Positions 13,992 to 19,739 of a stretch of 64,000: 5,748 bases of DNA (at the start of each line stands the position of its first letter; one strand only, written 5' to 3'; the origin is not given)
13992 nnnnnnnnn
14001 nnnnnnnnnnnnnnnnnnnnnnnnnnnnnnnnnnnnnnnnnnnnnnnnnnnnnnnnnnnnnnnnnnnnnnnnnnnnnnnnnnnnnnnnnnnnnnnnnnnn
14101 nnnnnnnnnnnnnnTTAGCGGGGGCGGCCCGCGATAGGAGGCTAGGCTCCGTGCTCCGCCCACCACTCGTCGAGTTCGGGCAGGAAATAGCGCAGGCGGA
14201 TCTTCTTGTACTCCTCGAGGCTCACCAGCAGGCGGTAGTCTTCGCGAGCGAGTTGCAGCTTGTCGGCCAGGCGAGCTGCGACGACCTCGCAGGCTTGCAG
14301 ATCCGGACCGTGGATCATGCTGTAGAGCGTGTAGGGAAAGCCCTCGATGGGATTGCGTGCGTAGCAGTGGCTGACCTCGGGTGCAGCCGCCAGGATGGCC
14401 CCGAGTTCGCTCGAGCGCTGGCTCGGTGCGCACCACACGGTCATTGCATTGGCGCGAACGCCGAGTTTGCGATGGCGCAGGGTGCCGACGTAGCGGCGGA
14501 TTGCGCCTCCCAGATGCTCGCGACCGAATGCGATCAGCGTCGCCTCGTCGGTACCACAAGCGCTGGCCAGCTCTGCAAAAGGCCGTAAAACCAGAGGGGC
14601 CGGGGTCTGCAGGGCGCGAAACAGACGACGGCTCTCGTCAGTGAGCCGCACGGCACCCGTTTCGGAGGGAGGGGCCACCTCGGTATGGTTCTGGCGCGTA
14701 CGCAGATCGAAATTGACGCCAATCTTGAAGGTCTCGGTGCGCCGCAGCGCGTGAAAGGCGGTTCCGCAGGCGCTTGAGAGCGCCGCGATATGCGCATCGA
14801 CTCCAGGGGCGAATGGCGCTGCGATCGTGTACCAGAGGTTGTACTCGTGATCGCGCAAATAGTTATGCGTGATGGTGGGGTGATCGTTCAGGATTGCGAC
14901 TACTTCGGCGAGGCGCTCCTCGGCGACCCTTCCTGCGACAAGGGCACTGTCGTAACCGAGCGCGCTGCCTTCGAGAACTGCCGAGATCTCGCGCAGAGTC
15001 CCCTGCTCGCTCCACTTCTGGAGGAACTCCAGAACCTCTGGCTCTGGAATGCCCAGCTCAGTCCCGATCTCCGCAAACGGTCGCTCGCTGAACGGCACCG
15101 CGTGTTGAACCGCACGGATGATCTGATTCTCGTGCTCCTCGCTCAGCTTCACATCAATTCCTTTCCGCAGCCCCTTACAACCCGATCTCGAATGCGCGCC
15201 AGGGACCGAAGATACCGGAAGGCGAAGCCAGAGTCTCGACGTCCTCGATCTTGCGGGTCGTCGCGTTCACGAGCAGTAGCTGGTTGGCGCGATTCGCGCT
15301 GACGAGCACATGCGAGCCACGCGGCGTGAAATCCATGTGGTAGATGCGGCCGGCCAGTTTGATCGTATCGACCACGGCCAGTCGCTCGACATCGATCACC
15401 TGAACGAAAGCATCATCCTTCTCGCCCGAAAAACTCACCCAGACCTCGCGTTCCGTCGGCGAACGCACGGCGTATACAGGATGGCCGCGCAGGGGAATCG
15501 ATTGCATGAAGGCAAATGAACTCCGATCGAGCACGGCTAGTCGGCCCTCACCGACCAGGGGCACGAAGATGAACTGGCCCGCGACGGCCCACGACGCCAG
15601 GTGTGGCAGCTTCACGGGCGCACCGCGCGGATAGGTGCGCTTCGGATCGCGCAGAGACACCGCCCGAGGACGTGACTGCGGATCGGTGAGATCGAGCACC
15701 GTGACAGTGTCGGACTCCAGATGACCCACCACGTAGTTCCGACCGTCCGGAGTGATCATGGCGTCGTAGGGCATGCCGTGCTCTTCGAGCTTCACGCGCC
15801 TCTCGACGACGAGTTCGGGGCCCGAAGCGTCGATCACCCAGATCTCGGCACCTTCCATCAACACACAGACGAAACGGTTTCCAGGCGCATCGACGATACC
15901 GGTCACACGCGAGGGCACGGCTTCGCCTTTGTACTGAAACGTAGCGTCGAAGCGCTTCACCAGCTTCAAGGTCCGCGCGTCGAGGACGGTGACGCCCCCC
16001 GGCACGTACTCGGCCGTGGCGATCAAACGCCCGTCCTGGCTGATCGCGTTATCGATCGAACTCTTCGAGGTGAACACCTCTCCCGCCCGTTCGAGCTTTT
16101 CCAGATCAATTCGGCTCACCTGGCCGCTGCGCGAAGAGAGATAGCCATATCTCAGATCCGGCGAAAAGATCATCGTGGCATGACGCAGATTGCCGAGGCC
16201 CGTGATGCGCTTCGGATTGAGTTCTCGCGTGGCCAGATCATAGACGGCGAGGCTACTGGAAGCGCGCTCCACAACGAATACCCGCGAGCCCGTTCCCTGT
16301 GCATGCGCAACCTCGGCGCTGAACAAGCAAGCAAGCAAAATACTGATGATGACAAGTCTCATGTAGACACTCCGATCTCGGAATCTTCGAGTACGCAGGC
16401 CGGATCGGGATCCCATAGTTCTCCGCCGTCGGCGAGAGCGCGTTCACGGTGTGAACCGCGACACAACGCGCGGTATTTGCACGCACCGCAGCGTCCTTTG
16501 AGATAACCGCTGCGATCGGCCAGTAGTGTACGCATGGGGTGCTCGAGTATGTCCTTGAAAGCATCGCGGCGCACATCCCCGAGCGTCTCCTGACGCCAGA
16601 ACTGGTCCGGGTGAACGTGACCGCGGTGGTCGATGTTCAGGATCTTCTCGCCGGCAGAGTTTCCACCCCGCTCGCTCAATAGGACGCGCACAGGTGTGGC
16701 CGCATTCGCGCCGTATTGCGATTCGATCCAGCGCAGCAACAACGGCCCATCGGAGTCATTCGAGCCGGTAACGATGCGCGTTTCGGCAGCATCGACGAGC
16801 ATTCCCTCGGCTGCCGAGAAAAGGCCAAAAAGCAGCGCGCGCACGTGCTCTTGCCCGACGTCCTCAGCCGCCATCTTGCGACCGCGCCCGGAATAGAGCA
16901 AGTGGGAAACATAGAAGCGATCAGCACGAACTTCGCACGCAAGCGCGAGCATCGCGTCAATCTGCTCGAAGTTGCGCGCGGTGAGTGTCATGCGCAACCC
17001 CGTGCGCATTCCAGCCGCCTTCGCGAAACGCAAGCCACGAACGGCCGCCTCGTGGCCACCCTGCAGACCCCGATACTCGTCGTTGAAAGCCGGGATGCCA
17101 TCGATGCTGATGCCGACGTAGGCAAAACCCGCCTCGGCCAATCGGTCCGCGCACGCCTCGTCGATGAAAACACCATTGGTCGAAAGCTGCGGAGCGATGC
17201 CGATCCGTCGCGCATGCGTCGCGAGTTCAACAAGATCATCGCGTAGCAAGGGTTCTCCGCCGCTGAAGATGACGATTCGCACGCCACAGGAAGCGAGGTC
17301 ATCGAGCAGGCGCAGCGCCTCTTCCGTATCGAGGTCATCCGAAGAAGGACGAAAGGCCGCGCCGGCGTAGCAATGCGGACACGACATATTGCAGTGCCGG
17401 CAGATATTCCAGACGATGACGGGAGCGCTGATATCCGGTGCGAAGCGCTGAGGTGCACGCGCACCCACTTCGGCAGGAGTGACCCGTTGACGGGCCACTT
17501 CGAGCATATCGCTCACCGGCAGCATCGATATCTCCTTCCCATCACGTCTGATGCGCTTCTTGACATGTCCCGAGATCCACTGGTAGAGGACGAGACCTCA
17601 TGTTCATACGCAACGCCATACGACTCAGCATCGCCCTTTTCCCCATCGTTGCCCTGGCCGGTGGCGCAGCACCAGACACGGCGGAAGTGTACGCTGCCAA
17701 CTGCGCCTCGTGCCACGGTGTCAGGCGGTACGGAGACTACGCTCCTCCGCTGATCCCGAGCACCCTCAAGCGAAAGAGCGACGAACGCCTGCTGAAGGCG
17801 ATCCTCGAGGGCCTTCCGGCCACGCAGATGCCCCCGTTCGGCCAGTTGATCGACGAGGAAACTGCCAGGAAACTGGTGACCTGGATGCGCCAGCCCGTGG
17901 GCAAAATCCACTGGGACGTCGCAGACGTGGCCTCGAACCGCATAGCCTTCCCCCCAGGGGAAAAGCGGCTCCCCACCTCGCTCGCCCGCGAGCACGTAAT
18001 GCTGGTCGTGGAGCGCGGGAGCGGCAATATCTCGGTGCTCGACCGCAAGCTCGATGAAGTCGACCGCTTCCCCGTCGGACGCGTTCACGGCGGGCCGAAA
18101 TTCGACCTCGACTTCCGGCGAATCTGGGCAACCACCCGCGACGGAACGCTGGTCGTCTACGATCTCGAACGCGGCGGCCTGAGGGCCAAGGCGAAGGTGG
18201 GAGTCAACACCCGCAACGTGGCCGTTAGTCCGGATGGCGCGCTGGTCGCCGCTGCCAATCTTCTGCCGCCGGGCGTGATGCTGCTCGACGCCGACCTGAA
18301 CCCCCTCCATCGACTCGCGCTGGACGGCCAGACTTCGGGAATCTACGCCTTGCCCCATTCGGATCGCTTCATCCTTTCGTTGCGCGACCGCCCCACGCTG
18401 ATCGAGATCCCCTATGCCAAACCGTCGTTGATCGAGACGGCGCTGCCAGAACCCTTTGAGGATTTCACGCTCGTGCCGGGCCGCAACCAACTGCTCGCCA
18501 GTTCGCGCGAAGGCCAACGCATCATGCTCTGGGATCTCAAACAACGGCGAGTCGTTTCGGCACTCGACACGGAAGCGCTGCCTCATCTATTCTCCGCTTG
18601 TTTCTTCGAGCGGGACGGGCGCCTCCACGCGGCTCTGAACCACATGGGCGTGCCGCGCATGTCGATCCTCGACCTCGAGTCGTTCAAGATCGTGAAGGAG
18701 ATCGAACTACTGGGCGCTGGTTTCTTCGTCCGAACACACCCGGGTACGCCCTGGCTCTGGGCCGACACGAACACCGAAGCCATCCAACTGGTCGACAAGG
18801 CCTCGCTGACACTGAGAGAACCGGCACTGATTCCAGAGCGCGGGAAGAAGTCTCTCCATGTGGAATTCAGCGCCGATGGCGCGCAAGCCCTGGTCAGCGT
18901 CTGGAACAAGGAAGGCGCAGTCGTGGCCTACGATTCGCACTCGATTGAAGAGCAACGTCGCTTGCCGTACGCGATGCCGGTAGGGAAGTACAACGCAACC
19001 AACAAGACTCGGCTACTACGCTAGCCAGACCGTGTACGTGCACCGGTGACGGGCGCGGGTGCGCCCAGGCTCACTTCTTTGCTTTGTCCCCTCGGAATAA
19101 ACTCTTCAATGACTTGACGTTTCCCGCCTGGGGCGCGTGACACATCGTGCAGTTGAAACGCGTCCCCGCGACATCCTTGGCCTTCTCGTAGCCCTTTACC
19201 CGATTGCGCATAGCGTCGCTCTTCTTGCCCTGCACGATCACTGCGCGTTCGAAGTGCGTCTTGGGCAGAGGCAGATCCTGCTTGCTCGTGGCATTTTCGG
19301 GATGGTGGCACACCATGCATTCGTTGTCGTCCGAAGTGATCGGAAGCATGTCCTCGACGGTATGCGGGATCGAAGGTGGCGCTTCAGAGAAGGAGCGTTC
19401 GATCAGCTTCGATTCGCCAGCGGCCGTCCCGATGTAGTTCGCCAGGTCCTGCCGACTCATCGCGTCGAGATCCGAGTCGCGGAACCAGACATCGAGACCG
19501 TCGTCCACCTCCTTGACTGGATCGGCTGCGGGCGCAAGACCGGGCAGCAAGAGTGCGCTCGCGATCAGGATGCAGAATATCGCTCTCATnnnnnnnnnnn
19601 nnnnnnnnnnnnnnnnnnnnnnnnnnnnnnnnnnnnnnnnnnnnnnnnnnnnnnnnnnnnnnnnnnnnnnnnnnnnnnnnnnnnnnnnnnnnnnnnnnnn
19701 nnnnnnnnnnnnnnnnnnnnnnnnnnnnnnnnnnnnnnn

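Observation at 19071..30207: Eleven-gene co-directional nirS-cytochromes-nrfCD-napL-napDAGHB superoperon with overlapping gene junctions and no napC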

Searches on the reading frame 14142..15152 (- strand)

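Call 7: search_protein_families(library=ncbifam, proteins=[window:14142-15152:-])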
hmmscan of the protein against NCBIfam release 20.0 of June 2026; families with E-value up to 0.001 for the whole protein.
window:14142-15152:- (336 aa): 3 families
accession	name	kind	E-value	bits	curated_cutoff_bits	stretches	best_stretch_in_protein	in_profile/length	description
NF040707.3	Siroheme_Dcarb_AhbB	equivalog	3.5e-58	195.5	125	2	177-322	1-146/146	siroheme decarboxylase subunit beta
NF040708.3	Siroheme_Dcarb_AhbA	equivalog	1.1e-51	174.4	140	2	9-150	2-144/144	siroheme decarboxylase subunit alpha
NF040820.1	trans_reg_LrpA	equivalog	7.9e-05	22.6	250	1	23-104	18-100/141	HTH-type transcriptional regulator LrpA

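Call 8: search_protein_families(library=pfam, proteins=[window:14142-15152:-])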
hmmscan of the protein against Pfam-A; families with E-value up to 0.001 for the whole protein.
window:14142-15152:- (336 aa): 3 families
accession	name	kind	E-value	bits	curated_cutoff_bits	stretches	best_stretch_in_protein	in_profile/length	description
PF17805.7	AsnC_trans_reg2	-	6.7e-45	151.6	27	2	229-316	1-86/86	AsnC-like ligand binding domain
PF22451.2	NirdL-like_HTH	-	1.9e-21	75.8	27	2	9-54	2-47/47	Siroheme decarboxylase NirDL-like HTH domain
PF13404.12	HTH_AsnC-type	-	0.0001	22.4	27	0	10-42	7-36/42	AsnC-type helix-turn-helix domain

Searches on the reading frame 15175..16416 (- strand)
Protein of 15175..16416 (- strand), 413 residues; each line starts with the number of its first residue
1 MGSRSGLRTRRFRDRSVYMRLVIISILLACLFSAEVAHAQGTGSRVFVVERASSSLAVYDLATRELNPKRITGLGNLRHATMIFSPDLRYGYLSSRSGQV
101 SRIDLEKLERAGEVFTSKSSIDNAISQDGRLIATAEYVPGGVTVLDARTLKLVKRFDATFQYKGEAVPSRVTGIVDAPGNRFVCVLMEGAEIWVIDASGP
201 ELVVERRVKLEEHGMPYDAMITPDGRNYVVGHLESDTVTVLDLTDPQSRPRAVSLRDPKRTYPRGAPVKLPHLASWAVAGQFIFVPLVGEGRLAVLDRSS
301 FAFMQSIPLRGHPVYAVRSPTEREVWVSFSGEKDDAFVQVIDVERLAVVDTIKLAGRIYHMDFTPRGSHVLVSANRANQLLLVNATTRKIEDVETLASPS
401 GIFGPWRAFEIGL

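Call 5: search_protein_families(library=pfam, proteins=[window:15175-16416:-])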
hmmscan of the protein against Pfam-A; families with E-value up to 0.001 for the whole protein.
window:15175-16416:- (413 aa): 4 families
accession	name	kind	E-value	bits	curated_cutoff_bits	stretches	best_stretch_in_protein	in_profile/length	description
PF02239.22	Cytochrom_D1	-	2.4e-61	207.8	25.5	1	47-404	8-364/368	Cytochrome D1 heme domain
PF25174.1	Beta-prop_THOC3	-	8.7e-10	38.5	305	1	210-389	85-246/272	THOC3 beta-propeller domain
PF21783.3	YNCE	-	1.3e-07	31.8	27.1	0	49-157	215-323/339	YNCE-like beta-propeller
PF10282.15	Lactonase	-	1e-05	25.4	21.7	0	108-242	75-219/344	Lactonase, 7-bladed beta-propeller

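Call 7: search_protein_families(library=ncbifam, proteins=[window:15175-16416:-])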
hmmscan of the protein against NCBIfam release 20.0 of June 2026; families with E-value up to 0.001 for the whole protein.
window:15175-16416:- (413 aa): 7 families
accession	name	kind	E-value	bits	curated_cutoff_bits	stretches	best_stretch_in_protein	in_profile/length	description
NF052460.1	L-NosZ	equivalog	5.7e-12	44.9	700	2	43-165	54-179/480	clade III lactonase-type nitrous-oxide reductase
TIGR03866.1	PQQ_ABC_repeats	subfamily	3.6e-10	39.4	287.3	1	280-392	52-161/310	PQQ-dependent catabolism-associated beta-propeller protein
TIGR02276.1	beta_rpt_yvtn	repeat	9e-08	32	27.85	0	365-402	1-39/42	beta-propeller repeat protein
NF052340.1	hydrazine_beta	equivalog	7e-07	28.6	560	0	174-246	39-107/372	hydrazine synthase subunit beta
NF052280.1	7_blade_YncE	equivalog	9.4e-06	24.6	400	0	96-199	53-159/338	7-bladed beta-propeller protein YncE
NF052342.1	hydrazine_BC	exception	0.00017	19.9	1250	0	294-373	64-140/690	hydrazine synthase subunit beta-gamma fusion subunit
TIGR03907.1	QH_beta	equivalog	0.00022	20.5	223.2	0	183-247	4-66/338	quinohemoprotein amine dehydrogenase subunit beta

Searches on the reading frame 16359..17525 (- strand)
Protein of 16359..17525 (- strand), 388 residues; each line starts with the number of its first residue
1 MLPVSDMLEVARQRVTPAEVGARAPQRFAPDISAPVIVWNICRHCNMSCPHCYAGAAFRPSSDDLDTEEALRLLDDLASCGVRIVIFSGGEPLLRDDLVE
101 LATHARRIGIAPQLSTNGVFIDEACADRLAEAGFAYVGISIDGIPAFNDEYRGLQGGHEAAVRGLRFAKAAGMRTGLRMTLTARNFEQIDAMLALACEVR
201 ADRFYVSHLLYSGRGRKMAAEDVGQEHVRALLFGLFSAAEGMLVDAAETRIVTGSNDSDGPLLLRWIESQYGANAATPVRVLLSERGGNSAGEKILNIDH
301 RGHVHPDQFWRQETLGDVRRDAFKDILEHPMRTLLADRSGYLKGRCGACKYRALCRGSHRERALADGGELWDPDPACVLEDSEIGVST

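Call 5: search_protein_families(library=pfam, proteins=[window:16359-17525:-])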
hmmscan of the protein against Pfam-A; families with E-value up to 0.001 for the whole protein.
window:16359-17525:- (388 aa): 2 families
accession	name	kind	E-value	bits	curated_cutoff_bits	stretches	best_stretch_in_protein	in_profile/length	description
PF04055.27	Radical_SAM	-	2.2e-26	93.5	29.5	1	40-195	2-165/166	Radical SAM superfamily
PF13353.11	Fer4_12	-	4.2e-08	34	22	1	42-145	12-117/137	4Fe-4S single cluster domain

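Call 7: search_protein_families(library=ncbifam, proteins=[window:16359-17525:-])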
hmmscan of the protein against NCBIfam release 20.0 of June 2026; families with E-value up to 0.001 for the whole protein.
window:16359-17525:- (388 aa): 71 families (the best 25 are shown)
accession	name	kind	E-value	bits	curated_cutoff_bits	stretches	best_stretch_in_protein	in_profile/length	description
TIGR04051.1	rSAM_NirJ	equivalog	3.4e-113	378.2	515.45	1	34-385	1-354/354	heme d1 biosynthesis radical SAM protein NirJ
TIGR04347.1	pseudo_SAM_Halo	equivalog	2e-98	330.2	525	1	18-384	21-390/390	TIGR04347 family pseudo-SAM/SPASM protein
TIGR04054.1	rSAM_NirJ1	equivalog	4.4e-95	318.5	650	1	31-384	32-387/387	putative heme d1 biosynthesis radical SAM protein NirJ1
TIGR04546.1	rSAM_ahbC_deAc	equivalog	3e-89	299.5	650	1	34-384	38-390/390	12,18-didecarboxysiroheme deacetylase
TIGR04055.1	rSAM_NirJ2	equivalog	5.1e-52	177.4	500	2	36-232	1-197/326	putative heme d1 biosynthesis radical SAM protein NirJ2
TIGR04545.1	rSAM_ahbD_hemeb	equivalog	8.6e-52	176.6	500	1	36-379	1-337/339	heme b synthase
TIGR04053.2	TIGR04053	equivalog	1.2e-51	176.1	395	1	36-379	9-364/366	TIGR04053 family radical SAM/SPASM domain-containing protein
TIGR04303.1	GeoRSP_rSAM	equivalog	2.2e-41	142.5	400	2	35-215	4-183/325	GeoRSP system radical SAM/SPASM protein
TIGR03962.1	mycofact_rSAM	equivalog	1e-37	130.1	265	1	28-221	4-197/339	mycofactocin radical SAM maturase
TIGR02109.1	PQQ_syn_pqqE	equivalog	3.5e-32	111.7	381.35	1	34-216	5-189/358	pyrroloquinoline quinone biosynthesis protein PqqE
NF045574.1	sacti_mat_StsB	exception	2.6e-31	109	625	1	37-228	98-288/466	StsB family radical SAM/SPASM domain sactipeptide maturase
TIGR04103.1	rSAM_nif11_3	equivalog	1.6e-27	96.1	725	1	37-177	7-146/412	nif11-class peptide radical SAM maturase 3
TIGR04133.1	rSAM_w_lipo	hypoth_equivalog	7e-25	87.7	425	1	37-230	26-223/350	TIGR04133 family radical SAM/SPASM protein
TIGR04251.1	SCM_rSAM_ScmF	equivalog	7.9e-25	88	400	1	40-377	9-339/353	SynChlorMet cassette radical SAM/SPASM protein ScmF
TIGR04250.1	SCM_rSAM_ScmE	equivalog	1e-24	87.2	400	1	40-379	8-347/358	SynChlorMet cassette radical SAM/SPASM protein ScmE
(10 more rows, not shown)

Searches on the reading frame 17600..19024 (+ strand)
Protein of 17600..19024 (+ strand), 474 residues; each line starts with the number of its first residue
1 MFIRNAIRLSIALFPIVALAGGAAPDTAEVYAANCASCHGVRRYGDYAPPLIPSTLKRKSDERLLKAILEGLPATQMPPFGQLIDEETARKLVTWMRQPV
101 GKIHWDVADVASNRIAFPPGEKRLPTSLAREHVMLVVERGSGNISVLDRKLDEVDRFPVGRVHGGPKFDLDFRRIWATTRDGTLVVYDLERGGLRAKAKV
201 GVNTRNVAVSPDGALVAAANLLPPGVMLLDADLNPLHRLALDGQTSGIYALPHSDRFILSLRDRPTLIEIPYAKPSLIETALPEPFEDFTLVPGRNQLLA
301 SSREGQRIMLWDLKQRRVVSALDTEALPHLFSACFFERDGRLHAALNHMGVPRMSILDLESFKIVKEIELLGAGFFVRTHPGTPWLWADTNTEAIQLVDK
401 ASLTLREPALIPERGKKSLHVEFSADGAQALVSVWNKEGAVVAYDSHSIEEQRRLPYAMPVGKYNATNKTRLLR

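Call 11: search_protein_families(library=pfam, proteins=[window:17600-19024:+])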
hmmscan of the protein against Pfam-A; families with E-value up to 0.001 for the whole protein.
window:17600-19024:+ (474 aa): 5 families
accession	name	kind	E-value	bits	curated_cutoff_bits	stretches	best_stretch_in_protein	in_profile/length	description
PF02239.22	Cytochrom_D1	-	7e-53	179.9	25.5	1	132-469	5-368/368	Cytochrome D1 heme domain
PF13442.11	Cytochrome_CBB3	-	4.4e-12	46.6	27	1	24-96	3-68/68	Cytochrome C oxidase, cbb3-type, subunit III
PF25174.1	Beta-prop_THOC3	-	9.7e-06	25.2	305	0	293-367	56-125/272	THOC3 beta-propeller domain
PF00034.26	Cytochrom_C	-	2.5e-05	25.9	21.3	1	28-97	5-87/90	Cytochrome c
PF23414.1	Beta-prop_EML_2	-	4.5e-05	23.4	90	0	177-220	15-58/266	Echinoderm microtubule-associated protein second beta-propeller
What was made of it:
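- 17600..19024 (+): nirN-like gene (haem c domain plus d1 domain), convergent with napB. It marks the downstream border of the slot that holds the nap cassette. Pfam Cytochrom_D1 179.9 bits plus Cytochrome_CBB3 (call 11).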

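Call 86: search_protein_families(library=ncbifam, proteins=[window:17600-19024:+], max_evalue=0.00001)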
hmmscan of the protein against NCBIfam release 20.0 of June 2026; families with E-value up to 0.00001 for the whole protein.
window:17600-19024:+ (474 aa): 2 families
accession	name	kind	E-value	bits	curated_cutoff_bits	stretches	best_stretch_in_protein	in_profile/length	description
NF045773.1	cytochro_C550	exception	3e-06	27.2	125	1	25-97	50-117/118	cytochrome c550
NF011054.0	PRK14486.1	equivalog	3.9e-06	26.6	447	1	27-98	218-289/294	putative bifunctional cbb3-type cytochrome c oxidase subunit II/cytochrome c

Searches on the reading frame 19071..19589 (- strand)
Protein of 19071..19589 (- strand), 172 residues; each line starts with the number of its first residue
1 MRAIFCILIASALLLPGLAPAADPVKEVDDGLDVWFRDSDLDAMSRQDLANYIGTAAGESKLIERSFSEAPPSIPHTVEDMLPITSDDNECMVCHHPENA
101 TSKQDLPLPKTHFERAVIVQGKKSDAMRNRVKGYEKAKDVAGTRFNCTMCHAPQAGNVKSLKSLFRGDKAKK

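Call 3: search_protein_families(library=pfam, proteins=[window:19071-19589:-])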
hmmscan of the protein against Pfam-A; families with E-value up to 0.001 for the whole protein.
window:19071-19589:- (172 aa): 4 families
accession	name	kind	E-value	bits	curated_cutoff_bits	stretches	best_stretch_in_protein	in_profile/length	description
PF03892.19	NapB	-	3e-22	79.5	25.1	1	49-165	26-125/127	Nitrate reductase cytochrome c-type subunit (NapB)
PF22113.1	Mtrc-MtrF_II-IV_dom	-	3.1e-06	27.2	30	1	89-167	29-104/176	Outer membrane cytochrome MtrC/MtrF-like, domains II/IV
PF09699.15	Paired_CXXCH_1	-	0.00046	20.3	20.6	0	146-161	8-23/41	Doubled CXXCH motif (Paired_CXXCH_1)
PF00325.26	Crp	-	0.00088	19.4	21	0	43-56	2-15/32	Bacterial regulatory proteins, crp family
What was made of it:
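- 19071..19589 (-): napB, a dihaem cytochrome and the last gene of the co-directional run. Pfam NapB 79.5 bits (call 3).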

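Call 4: search_protein_families(library=ncbifam, proteins=[window:19071-19589:-])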
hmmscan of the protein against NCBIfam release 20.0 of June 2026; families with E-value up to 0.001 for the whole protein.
window:19071-19589:- (172 aa): 1 family
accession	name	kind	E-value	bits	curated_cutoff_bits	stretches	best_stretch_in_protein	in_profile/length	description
NF008609.0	PRK11586.1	equivalog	1.8e-07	31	230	1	66-158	59-134/149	nitrate reductase cytochrome c-type subunit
